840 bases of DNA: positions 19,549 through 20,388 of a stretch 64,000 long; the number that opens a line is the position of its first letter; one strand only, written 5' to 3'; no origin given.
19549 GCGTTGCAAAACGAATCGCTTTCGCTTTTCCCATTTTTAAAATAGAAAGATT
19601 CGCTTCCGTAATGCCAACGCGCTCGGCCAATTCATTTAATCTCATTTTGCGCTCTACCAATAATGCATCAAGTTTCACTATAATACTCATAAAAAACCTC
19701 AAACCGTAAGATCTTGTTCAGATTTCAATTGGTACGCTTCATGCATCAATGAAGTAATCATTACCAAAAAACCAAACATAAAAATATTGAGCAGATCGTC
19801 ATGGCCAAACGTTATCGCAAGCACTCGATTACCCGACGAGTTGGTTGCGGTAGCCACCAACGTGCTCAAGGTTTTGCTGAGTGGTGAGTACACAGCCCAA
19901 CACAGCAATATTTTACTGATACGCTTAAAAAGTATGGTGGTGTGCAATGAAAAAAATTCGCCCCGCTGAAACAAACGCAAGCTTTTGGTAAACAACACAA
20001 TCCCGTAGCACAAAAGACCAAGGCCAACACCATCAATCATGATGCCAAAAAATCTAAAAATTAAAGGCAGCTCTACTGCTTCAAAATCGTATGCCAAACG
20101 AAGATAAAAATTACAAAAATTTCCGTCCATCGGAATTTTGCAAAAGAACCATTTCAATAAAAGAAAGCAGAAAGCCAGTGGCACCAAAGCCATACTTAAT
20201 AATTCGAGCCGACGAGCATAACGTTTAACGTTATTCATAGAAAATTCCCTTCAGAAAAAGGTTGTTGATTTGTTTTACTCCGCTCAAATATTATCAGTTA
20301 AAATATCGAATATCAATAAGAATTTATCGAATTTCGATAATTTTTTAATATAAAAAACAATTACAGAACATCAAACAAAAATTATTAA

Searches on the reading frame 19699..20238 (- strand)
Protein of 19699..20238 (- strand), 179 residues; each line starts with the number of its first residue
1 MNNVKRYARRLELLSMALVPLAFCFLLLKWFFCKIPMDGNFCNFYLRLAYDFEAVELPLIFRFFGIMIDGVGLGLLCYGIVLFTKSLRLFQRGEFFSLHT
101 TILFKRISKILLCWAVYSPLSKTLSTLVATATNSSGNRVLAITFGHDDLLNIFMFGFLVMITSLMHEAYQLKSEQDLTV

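Call 89: search_protein_families(library=pfam, proteins=[window:19699-20238:-], max_evalue=0.0001)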
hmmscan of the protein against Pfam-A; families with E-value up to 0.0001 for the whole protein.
window:19699-20238:- (179 aa): 1 family
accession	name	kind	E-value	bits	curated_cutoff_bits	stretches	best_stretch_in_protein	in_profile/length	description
PF11188.13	DUF2975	-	9e-09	35.8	27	1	70-179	25-130/130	Protein of unknown function (DUF2975)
